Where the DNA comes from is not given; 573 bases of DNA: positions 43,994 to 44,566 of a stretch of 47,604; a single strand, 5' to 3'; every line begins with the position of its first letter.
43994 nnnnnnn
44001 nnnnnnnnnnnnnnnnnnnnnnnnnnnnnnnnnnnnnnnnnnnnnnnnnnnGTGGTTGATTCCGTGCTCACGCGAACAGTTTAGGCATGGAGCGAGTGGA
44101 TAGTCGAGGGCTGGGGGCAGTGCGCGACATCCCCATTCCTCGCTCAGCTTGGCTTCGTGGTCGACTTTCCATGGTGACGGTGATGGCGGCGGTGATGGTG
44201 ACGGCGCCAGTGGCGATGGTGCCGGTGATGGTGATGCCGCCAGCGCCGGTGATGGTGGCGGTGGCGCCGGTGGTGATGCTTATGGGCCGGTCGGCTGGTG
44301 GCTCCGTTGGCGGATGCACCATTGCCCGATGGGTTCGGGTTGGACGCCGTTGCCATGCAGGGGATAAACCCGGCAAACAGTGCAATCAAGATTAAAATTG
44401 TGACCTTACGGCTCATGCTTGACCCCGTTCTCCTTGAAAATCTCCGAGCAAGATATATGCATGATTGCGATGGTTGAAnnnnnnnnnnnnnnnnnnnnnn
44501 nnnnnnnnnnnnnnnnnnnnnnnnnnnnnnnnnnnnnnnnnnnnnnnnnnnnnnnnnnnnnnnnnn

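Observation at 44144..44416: Secreted peptide with a 40-residue His/Arg tract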

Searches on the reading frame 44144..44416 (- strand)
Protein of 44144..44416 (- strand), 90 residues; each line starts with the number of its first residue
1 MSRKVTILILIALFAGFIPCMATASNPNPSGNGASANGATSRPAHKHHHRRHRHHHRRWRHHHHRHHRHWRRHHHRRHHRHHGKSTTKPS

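Call 5: search_protein_families(library=pfam, proteins=[window:44144-44416:-], max_evalue=0.1)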
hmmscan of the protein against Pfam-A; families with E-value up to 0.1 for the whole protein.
window:44144-44416:- (90 aa): 0 families

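Call 6: search_protein_families(library=ncbifam, proteins=[window:44144-44416:-], max_evalue=0.1)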
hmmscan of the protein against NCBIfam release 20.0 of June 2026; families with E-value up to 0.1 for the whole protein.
window:44144-44416:- (90 aa): 0 families

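Call 7: find_homologous_proteins(query=window:44144-44416:-, max_evalue=0.01)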
Query window:44144-44416:- (90 aa): 2 proteins with E <= 0.01 among 410 candidates.
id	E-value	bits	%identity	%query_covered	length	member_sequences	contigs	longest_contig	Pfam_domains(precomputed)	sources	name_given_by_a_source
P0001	1.3e-5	43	30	52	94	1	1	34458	-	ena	-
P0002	3.1e-3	36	-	-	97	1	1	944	-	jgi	jgi:hypothetical protein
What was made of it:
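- Tried and rejected: It found only two called relatives (call 7), because most are not called as genes.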

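Call 9: find_encoding_contigs(protein=window:44144-44416:-, flank=10000)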
Protein window:44144-44416:- (90 aa): no gene with exactly this product is on record in the collection.
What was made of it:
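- The exact protein is not on record (call 9).
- Tried and rejected: The exact-sequence contig look-up failed (call 9).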

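Call 10: find_encoding_contigs(protein=P0001, flank=10000)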
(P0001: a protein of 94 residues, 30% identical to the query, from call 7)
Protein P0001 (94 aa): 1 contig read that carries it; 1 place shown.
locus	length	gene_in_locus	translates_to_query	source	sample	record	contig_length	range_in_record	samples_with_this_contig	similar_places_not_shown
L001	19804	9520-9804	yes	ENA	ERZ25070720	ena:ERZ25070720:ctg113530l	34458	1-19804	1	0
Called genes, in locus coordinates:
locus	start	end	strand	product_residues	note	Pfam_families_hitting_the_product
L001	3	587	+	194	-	?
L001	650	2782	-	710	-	PF13646:HEAT_2 (faint)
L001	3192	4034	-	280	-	PF00106:adh_short, PF08659:KR, PF13561:adh_short_C2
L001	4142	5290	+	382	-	PF12704:MacB_PCD, PF02687:FtsX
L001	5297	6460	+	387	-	PF12704:MacB_PCD, PF02687:FtsX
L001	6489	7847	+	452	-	PF25917:BSH_RND (weak), PF25973:BSH_CzcB (weak), PF25881:HH_YBHG, PF25954:Beta-barrel_RND_2, PF25989:YknX_C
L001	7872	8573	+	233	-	PF00005:ABC_tran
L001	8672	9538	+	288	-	-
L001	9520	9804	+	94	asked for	-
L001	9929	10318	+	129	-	-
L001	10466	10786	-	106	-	-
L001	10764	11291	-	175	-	-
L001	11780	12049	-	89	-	PF03486:HI0933_like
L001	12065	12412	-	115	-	-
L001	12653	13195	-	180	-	PF03486:HI0933_like, PF07992:Pyr_redox_2, PF00890:FAD_binding_2 (faint), PF01266:DAO (faint)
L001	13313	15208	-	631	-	-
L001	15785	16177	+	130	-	-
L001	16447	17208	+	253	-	PF00551:Formyl_trans_N, PF02911:Formyl_trans_C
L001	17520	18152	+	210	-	-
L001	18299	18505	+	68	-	-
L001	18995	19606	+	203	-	PF03446:NAD_binding_2, PF14833:NAD_binding_11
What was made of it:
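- In L001 a MacB-type ABC exporter with its adaptor lies directly upstream (call 10).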

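Call 11: find_encoding_contigs(protein=P0002, flank=10000)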
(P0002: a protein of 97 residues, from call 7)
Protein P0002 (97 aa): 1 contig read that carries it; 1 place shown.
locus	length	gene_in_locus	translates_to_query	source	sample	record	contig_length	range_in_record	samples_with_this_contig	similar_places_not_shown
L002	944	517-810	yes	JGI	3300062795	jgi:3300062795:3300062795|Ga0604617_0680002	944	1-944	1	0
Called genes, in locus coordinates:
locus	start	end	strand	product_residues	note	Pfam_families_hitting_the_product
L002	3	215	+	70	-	?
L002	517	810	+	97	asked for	-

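Call 49: search_protein_representatives(alignment_id=A2)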
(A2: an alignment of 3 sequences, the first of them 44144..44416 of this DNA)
Query: 3 sequences, 87 profile positions. Proteins with E-value up to 0.001 (for the whole library): 88; up to 1e-10: 2; up to 1e-30: 0. The best 88 are listed.
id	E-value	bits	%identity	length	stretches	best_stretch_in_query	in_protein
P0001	3.9e-22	94.1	-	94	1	1-85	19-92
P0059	1.4e-11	60.3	-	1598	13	51-82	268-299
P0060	4.3e-08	49.1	-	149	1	19-78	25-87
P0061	1.4e-07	47.5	-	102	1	2-79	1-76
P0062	1.4e-07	47.5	-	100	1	10-81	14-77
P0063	1.8e-07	47.1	-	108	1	1-79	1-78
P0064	2.0e-07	47.0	-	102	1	17-85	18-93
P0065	9.8e-07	44.8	-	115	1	6-79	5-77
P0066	1.4e-06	44.3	-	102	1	2-84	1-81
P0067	1.4e-06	44.3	-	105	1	6-81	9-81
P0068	1.6e-06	44.1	-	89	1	16-84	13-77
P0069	2.9e-06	43.3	-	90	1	2-84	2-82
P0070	5.1e-06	42.5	-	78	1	9-76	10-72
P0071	5.3e-06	42.4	-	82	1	7-74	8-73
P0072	6.1e-06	42.2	-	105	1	2-81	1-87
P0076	1.2e-05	41.3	-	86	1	1-78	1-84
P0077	1.6e-05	40.9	-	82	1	10-65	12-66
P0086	4.6e-05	39.4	-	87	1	4-74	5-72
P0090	5.9e-05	39.1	-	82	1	13-71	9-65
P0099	1.3e-04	38.0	-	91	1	1-85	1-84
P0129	6.2e-04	35.8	-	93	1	3-85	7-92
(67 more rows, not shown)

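Call 51: search_protein_families(library=pfam, proteins=[P0061, P0064, P0069, P0076, P0077, P0090, P0099, P0060, P0086, P0067], max_evalue=0.1)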
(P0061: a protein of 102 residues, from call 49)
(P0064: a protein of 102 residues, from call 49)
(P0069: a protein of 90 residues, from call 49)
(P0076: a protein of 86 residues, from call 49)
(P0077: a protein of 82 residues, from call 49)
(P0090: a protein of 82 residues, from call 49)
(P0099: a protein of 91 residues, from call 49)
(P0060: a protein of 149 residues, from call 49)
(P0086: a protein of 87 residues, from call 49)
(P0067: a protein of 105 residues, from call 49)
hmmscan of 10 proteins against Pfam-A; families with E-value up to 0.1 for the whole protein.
P0061 (102 aa): 0 families

P0064 (102 aa): 0 families

P0069 (90 aa): 9 families
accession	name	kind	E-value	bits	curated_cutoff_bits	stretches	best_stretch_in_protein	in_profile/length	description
PF08496.15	Peptidase_S49_N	-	0.0051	17.3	27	1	4-76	12-85/147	Peptidase family S49 N-terminal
PF16118.10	DUF4834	-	0.0055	18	27.8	1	7-74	8-75/99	Domain of unknown function (DUF4834)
PF12569.14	NatA_aux_su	-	0.0061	16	33.3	1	33-76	399-442/515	N-terminal acetyltransferase A, auxiliary subunit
PF10500.14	SR-25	-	0.0096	16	40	1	36-79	79-122/226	Nuclear RNA-splicing-associated protein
PF03929.21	PepSY_TM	-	0.031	14.5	28.8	1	8-65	10-73/295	PepSY-associated TM region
PF00771.25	FHIPEP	-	0.042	12.8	29.1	1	3-67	256-321/657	FHIPEP family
PF00029.24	Connexin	-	0.055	13.7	31.3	1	8-73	73-137/225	Connexin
PF04145.20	Ctr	-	0.063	14.2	25.3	1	7-75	26-93/151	Ctr copper transporter family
PF04592.20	SelP_N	-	0.083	12.7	23.2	1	34-77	168-213/234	Selenoprotein P, N terminal region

P0076 (86 aa): 0 families

P0077 (82 aa): 2 families
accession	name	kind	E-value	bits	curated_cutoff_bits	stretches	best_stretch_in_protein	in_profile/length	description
PF04592.20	SelP_N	-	0.042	13.7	23.2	1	35-71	172-209/234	Selenoprotein P, N terminal region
PF12555.13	SteA-like_C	-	0.085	13.4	26.4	0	4-29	9-34/52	SteA-like C-terminal domain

P0090 (82 aa): 2 families
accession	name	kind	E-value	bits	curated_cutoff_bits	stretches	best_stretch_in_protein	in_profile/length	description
PF04592.20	SelP_N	-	0.00064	19.6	23.2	1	33-79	171-219/234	Selenoprotein P, N terminal region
PF10986.14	ZrgA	-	0.0068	16.8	27.4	1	16-62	58-104/161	ZrgA family zinc uptake protein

P0099 (91 aa): 0 families

P0060 (149 aa): 1 family
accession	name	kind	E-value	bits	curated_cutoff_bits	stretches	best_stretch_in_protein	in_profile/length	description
PF07886.16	BA14K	-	2.2e-17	63.2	26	1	116-144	1-29/30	BA14K-like protein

P0086 (87 aa): 0 families

P0067 (105 aa): 0 families

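Call 53: list_cluster_members(proteins=[P0001, P0069, P0076, P0077, P0090, P0099, P0129, P0064, P0061, P0086])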
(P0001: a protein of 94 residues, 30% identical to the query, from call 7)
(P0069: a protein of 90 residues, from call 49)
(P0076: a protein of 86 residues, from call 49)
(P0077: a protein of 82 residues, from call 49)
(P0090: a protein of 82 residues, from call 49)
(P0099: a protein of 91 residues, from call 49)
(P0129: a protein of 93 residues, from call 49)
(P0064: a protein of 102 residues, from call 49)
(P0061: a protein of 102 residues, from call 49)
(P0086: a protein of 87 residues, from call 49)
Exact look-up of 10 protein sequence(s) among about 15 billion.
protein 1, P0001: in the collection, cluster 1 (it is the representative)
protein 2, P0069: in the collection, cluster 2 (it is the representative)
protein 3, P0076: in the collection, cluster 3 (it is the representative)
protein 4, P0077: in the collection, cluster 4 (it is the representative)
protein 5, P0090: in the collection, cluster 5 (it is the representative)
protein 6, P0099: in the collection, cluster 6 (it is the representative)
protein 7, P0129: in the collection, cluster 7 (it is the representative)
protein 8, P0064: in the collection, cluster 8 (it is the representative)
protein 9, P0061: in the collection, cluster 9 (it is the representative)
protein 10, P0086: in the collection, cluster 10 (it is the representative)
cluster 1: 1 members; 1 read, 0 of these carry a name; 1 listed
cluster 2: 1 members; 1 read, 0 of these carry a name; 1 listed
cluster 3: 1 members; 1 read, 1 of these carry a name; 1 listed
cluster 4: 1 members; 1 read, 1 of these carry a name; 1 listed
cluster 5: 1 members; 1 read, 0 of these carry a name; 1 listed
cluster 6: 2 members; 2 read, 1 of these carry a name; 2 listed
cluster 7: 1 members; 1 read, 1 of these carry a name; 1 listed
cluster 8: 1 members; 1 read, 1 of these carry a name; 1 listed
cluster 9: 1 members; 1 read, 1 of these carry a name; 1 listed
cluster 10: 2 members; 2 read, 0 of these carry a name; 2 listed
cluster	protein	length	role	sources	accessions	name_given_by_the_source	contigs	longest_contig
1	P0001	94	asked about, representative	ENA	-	-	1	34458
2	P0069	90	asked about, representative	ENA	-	-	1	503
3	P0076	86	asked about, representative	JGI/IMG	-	hypothetical protein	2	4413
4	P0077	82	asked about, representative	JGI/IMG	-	Ni/Co efflux regulator RcnB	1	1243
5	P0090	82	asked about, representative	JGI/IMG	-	-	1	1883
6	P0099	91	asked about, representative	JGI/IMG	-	-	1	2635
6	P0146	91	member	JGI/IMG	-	hypothetical protein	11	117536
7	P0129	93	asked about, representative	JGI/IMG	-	hypothetical protein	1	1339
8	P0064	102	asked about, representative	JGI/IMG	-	hypothetical protein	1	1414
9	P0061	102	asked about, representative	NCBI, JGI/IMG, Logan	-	hypothetical protein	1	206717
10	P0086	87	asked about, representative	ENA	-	-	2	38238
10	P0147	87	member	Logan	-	-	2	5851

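Call 54: find_encoding_contigs(protein=P0146, flank=5000, max_places=3)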
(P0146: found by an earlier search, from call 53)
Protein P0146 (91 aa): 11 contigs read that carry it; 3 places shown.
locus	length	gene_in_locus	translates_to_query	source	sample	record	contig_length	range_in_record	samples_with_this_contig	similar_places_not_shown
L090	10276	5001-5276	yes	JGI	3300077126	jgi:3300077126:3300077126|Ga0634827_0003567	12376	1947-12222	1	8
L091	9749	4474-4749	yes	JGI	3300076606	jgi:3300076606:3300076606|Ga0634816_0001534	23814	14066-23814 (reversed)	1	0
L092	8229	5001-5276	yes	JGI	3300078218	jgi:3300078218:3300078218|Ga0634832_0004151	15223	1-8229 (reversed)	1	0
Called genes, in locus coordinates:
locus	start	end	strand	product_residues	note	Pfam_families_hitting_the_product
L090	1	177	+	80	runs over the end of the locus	PF07927:HicA_toxin (weak)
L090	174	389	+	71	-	PF21748:UPF0150 (weak), PF15919:HicB_lk_antitox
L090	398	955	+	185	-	-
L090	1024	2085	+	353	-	PF01817:CM_2, PF00800:PDT, PF01842:ACT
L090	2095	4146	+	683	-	PF13431:TPR_17 (faint), PF13432:TPR_16 (faint), PF14559:TPR_19 (faint), PF13181:TPR_8 (faint), PF13424:TPR_12 (faint), PF00515:TPR_1 (weak), PF07719:TPR_2 (weak), PF13414:TPR_11 (weak), +2 more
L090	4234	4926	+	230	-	PF00027:cNMP_binding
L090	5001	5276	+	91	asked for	-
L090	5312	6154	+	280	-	-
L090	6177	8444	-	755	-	PF00069:Pkinase, PF07714:PK_Tyr_Ser-Thr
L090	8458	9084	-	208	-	PF04542:Sigma70_r2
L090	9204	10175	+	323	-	PF13580:SIS_2 (faint), PF01380:SIS, PF00571:CBS (weak)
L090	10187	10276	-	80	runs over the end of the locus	?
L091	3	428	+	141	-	?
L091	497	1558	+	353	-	PF01817:CM_2, PF00800:PDT, PF01842:ACT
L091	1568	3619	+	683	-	PF13431:TPR_17 (faint), PF13432:TPR_16 (faint), PF14559:TPR_19 (faint), PF13181:TPR_8 (faint), PF13424:TPR_12 (faint), PF00515:TPR_1 (weak), PF07719:TPR_2 (weak), PF13414:TPR_11 (weak), +2 more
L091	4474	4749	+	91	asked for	-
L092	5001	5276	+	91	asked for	-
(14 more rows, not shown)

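Call 55: find_encoding_contigs(protein=P0061, flank=5000, max_places=2)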
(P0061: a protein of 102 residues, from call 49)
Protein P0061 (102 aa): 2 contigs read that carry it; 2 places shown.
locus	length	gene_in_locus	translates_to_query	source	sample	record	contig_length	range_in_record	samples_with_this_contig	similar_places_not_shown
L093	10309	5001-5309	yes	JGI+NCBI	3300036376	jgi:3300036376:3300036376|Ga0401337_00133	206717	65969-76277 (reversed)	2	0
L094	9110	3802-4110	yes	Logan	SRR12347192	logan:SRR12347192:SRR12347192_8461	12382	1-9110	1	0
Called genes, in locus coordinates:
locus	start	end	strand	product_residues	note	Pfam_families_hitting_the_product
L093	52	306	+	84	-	-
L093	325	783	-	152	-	PF01980:TrmO_N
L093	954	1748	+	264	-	PF00106:adh_short, PF08659:KR, PF13561:adh_short_C2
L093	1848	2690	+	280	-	PF13489:Methyltransf_23, PF07021:MetW (weak), PF13847:Methyltransf_31 (faint), PF08241:Methyltransf_11 (weak), PF08242:Methyltransf_12 (weak)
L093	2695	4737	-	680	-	PF01757:Acyl_transf_3, PF19040:SGNH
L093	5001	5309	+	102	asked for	-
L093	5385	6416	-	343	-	PF06258:Mito_fiss_Elm1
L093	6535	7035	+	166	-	-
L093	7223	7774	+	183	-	PF01292:Ni_hydr_CYTB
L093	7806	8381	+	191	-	PF04264:YceI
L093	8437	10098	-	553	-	PF00528:BPD_transp_1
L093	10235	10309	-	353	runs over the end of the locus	PF01547:SBP_bac_1, PF13531:SBP_bac_11, PF13416:SBP_bac_8, PF13343:SBP_bac_6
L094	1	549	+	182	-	?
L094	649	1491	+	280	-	PF13489:Methyltransf_23, PF07021:MetW (weak), PF13847:Methyltransf_31 (faint), PF08241:Methyltransf_11 (weak), PF08242:Methyltransf_12 (weak)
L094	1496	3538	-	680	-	PF01757:Acyl_transf_3, PF19040:SGNH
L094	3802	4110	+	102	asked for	-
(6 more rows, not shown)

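Call 62: search_solved_structures(query=window:44144-44416:-, max_evalue=1)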
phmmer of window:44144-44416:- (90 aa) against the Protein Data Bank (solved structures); distinct sequences matched with E-value up to 1: 0.
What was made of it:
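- On SilE/PcoE: There is no sequence match (calls 5, 62).
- Closest known: SilE / PcoE: periplasmic, intrinsically disordered metal 'molecular sponge'. Different: It has no metal-efflux neighbours, shows no sequence similarity (calls 5, 62), and is paired with an acidic helical protein.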

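Call 79: find_homologous_proteins(query=A4, max_evalue=0.001)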
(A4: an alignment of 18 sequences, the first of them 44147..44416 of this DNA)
Query A4 (18 sequences) (90 aa, profile of the alignment): 53 proteins with E <= 0.001 among 8000 candidates.
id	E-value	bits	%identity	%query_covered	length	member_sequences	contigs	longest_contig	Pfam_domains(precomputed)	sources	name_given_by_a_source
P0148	1.3e-12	65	-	-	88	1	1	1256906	-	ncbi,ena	-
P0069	2.3e-12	65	-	-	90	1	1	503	-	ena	-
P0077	7.9e-12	63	-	-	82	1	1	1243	-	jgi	jgi:Ni/Co efflux regulator RcnB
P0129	6.8e-11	60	-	-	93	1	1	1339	-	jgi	jgi:hypothetical protein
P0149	1.1e-9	56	-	-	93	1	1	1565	-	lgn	-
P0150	2.1e-6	46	-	-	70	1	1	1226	-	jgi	-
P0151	9.4e-6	44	-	-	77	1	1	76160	-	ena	-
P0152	1.6e-5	43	-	-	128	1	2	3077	-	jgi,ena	-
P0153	1.8e-5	43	-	-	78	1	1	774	-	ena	-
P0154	2.1e-5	42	-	-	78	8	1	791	-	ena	-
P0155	2.2e-5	42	-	-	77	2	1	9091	-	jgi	jgi:hypothetical protein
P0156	3.2e-5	42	-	-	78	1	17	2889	-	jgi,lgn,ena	-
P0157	4.8e-5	41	-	-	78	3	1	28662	-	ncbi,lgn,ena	-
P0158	4.9e-5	41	-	-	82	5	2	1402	-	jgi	jgi:ribulose kinase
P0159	5.0e-5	41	-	-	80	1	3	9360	-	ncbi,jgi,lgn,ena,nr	ncbi:MAG TPA: hypothetical protein VKW04_24575 [Planctomycetota bacterium]|jgi:Ni/Co efflux regulato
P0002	1.1e-4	40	-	-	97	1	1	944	-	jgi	jgi:hypothetical protein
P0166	1.2e-4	40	-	-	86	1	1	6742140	-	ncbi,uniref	ncbi:hypothetical protein [Methylobacterium sp. ID0610]|uniref:hypothetical protein n=1 Tax=Methylob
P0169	1.6e-4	40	-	-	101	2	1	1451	-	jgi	jgi:Ni/Co efflux regulator RcnB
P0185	5.4e-4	38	-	-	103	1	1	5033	PF28279.1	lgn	-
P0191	7.7e-4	37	-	-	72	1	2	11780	PF28279.1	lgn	-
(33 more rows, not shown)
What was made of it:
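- Closest known: RcnB. Same: An automatic pipeline used this name for a few relatives of the peptide (calls 53, 79).
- JGI auto-named some relatives 'Ni/Co efflux regulator RcnB' (calls 53, 79).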

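Call 81: search_protein_families(library=pfam, proteins=[P0185, P0191, P0002, P0169, P0166, P0151, P0159, P0152, window:44147-44416:-, P0001], max_evalue=10)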
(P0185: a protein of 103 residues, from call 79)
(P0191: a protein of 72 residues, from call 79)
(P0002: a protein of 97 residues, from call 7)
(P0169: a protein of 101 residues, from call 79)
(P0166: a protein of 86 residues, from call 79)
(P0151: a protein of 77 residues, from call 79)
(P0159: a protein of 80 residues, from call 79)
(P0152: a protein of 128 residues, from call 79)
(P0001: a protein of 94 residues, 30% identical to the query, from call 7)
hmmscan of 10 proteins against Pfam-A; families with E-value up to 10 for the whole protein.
P0185 (103 aa): 3 families
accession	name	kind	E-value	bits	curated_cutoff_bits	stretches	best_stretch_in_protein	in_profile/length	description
PF04534.17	Herpes_UL56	-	0.012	15.6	25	1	19-84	45-109/197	Herpesvirus UL56 protein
PF04592.20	SelP_N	-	0.3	10.9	23.2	1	41-71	176-205/234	Selenoprotein P, N terminal region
PF12496.13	BNIP2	-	0.36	11.6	27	1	37-85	89-136/137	Bcl2-/adenovirus E1B nineteen kDa-interacting protein 2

P0191 (72 aa): 2 families
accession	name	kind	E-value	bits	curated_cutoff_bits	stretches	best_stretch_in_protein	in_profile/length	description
PF14239.11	RRXRR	-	0.0099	16.2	25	1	10-68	59-112/174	RRXRR protein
PF16055.10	DUF4798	-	2.1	8.8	27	1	26-70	4-47/100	Domain of unknown function (DUF4798)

P0002 (97 aa): 3 families
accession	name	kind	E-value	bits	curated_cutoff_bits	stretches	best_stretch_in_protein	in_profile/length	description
PF08592.16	Anthrone_oxy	-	0.039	14.6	27.3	1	4-60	38-94/106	Anthrone oxygenase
PF19865.4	DUF6338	-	0.15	12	26.5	1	3-67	80-126/205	Family of unknown function (DUF6338)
PF17037.10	CBP_BcsO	-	0.43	10.8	27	1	16-62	137-180/201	Cellulose biosynthesis protein BcsO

P0169 (101 aa): 3 families
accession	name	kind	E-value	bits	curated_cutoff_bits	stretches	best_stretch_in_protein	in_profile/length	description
PF08592.16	Anthrone_oxy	-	0.25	12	27.3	1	5-63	39-96/106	Anthrone oxygenase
PF04592.20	SelP_N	-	2.3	8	23.2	1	40-70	169-202/234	Selenoprotein P, N terminal region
PF21833.1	DUF6893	-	3.5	8.2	24.6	1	3-22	2-21/32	Family of unknown function (DUF6893)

P0166 (86 aa): 1 family
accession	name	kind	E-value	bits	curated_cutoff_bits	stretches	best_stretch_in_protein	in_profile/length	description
PF10986.14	ZrgA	-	5.5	7.4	27.4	1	57-83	77-103/161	ZrgA family zinc uptake protein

P0151 (77 aa): 2 families
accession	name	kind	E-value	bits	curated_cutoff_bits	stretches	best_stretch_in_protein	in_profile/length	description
PF08592.16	Anthrone_oxy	-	0.0014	19.3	27.3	1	7-63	37-93/106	Anthrone oxygenase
PF04592.20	SelP_N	-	0.36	10.6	23.2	1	39-73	169-204/234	Selenoprotein P, N terminal region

P0159 (80 aa): 7 families
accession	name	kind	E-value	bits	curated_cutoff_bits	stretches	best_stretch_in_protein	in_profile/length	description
PF03666.18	NPR3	-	0.022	14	27.5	1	10-64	25-80/456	Nitrogen Permease regulator of amino acid transport activity 3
PF06237.18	SLC52_ribofla_tr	-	0.057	12.9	27.9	1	4-64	198-258/429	Solute carrier family 52, riboflavin transporter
PF11027.13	DUF2615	-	0.073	13.6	23.4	1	8-47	61-100/104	Protein of unknown function (DUF2615)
PF10986.14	ZrgA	-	0.11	12.9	27.4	1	20-62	62-104/161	ZrgA family zinc uptake protein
PF04592.20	SelP_N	-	0.13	12.1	23.2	1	23-69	159-209/234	Selenoprotein P, N terminal region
PF03137.26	OATP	-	0.17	10.6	25.8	1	4-55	222-272/545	Organic Anion Transporter Polypeptide (OATP) family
PF02950.22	Conotoxin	-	2.7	9.4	25.1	1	9-52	6-48/75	Conotoxin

P0152 (128 aa): 9 families
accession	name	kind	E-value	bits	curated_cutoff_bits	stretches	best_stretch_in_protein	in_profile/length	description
PF10986.14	ZrgA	-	0.0072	16.8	27.4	1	61-96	72-108/161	ZrgA family zinc uptake protein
PF02535.28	Zip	-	0.016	14.9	35.1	1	53-101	115-170/323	ZIP Zinc transporter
PF06785.16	UPF0242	-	0.022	15.2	33.5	1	40-114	69-142/194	Uncharacterised protein family (UPF0242) N-terminus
PF04592.20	SelP_N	-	0.033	14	23.2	1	53-103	170-222/234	Selenoprotein P, N terminal region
PF06679.17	DUF1180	-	0.1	13.4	27.7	1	12-115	4-98/167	Membrane protein FAM174-like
PF01080.22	Presenilin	-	0.26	10.4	34.3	1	55-107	251-314/408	Presenilin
PF15344.11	FAM217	-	0.42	10.9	27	1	31-115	119-206/238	FAM217 family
PF13136.11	DUF3984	-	1.3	8.8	22.1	1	38-101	73-133/330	Protein of unknown function (DUF3984)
PF22251.1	PFF1_TM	-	1.9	8.4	32.3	1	51-104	167-220/300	Vacuolar membrane protease, transmembrane domain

window:44147-44416:- (90 aa): 0 families

P0001 (94 aa): 9 families
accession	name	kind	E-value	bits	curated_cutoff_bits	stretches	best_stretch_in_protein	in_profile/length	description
PF15361.11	RIC3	-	0.032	15.1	28.9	1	24-84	1-61/146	Resistance to inhibitors of cholinesterase homologue 3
PF06464.16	DMAP_binding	-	0.08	14.2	27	1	20-88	33-89/111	DMAP1-binding Domain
PF10986.14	ZrgA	-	0.087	13.2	27.4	1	43-81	72-104/161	ZrgA family zinc uptake protein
PF02535.28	Zip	-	0.099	12.3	35.1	1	27-86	86-158/323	ZIP Zinc transporter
PF07172.16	GRP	-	0.1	13.7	30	1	19-66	1-50/90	Glycine rich protein family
PF05055.17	DUF677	-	0.11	11.9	29.1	1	26-57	191-221/336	Protein of unknown function (DUF677)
PF03824.22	NicO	-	0.22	11.2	27.7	1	13-86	74-151/287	High-affinity nickel-transport protein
PF04592.20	SelP_N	-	0.37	10.6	23.2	1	46-86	169-215/234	Selenoprotein P, N terminal region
PF15670.10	Spem1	-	1.5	8.7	27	1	46-87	96-137/253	Spermatid maturation protein 1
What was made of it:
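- On RcnB (PF11776): The JGI-labelled relatives P0077 and P0169 also lack it (calls 51, 81).
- Closest known: RcnB. Different: No RcnB domain is detectable in the window peptide or in those relatives (calls 5, 51, 81).
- The weak, sub-threshold Pfam similarities of relatives are to His loops of ZrgA, Zip and NicO (calls 51, 81).
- Tried and rejected: Pfam and NCBIfam on the peptide and the partner gave nothing (calls 5, 6, 81). The RcnB label from JGI was not reproducible (calls 51, 81).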
